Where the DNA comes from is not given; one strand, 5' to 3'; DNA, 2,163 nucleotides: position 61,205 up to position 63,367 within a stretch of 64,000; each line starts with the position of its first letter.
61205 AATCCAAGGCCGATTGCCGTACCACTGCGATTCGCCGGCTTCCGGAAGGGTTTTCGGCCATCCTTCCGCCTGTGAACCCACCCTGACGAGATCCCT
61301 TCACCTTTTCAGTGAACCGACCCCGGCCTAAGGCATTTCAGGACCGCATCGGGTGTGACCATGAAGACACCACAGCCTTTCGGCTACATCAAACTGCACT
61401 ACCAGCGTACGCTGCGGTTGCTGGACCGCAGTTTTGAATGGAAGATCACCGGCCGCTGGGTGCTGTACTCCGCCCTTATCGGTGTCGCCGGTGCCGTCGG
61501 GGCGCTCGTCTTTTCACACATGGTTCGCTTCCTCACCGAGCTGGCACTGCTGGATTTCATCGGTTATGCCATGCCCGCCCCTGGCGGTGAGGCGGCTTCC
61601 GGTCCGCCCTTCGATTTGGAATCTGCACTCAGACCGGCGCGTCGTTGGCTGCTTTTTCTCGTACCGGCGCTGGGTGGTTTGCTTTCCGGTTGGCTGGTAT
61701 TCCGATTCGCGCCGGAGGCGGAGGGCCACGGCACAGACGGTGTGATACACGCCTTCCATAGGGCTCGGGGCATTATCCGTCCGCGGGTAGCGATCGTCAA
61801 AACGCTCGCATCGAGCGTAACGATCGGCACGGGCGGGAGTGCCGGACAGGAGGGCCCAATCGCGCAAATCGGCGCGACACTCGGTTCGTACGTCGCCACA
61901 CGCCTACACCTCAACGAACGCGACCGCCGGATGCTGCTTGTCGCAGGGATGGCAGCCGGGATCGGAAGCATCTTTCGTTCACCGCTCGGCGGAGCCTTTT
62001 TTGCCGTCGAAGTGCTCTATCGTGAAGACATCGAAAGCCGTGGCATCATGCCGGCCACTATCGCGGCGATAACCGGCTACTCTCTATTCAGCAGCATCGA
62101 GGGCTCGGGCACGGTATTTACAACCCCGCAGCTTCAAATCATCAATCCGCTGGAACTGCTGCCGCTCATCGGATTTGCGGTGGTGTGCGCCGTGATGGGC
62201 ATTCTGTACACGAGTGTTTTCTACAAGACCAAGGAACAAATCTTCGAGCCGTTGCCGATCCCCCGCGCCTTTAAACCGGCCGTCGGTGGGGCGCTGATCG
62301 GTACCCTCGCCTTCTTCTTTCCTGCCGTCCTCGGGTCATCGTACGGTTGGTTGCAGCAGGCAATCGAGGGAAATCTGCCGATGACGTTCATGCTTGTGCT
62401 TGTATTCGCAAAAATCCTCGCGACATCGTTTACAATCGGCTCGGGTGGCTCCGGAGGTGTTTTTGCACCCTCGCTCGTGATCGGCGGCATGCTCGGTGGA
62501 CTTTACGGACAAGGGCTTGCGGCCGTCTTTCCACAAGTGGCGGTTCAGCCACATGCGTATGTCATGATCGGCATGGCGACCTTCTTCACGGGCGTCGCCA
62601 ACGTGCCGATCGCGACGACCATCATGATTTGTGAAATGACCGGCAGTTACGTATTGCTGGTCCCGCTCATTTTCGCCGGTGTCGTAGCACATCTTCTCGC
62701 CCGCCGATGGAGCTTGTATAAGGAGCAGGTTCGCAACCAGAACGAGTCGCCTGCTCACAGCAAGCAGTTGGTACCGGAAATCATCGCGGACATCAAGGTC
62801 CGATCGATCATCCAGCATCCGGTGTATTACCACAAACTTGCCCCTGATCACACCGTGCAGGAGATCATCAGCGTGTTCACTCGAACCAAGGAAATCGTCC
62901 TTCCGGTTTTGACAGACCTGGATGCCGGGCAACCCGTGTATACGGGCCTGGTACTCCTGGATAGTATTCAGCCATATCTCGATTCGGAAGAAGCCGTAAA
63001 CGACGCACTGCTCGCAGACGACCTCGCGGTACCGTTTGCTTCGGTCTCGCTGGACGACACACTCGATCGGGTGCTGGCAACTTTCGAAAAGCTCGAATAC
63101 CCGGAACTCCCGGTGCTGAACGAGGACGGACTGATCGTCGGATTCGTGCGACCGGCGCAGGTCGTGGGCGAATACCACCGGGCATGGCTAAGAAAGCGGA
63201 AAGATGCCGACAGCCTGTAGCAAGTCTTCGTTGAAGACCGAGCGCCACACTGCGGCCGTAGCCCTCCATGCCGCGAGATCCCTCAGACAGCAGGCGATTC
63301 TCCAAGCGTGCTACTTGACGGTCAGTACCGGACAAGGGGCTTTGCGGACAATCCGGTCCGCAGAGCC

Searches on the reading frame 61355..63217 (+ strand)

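Call 18: search_protein_families(library=pfam, proteins=[window:61355-63217:+], max_evalue=0.001)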
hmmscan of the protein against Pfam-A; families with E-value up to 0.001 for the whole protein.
window:61355-63217:+ (621 aa): 2 families
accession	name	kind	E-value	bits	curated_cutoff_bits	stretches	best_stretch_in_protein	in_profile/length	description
PF00654.25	Voltage_CLC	-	1.3e-99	334.1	24.8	1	107-450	1-346/346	Voltage gated chloride channel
PF00571.33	CBS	-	4.6e-06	27.3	24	0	560-599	8-47/57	CBS domain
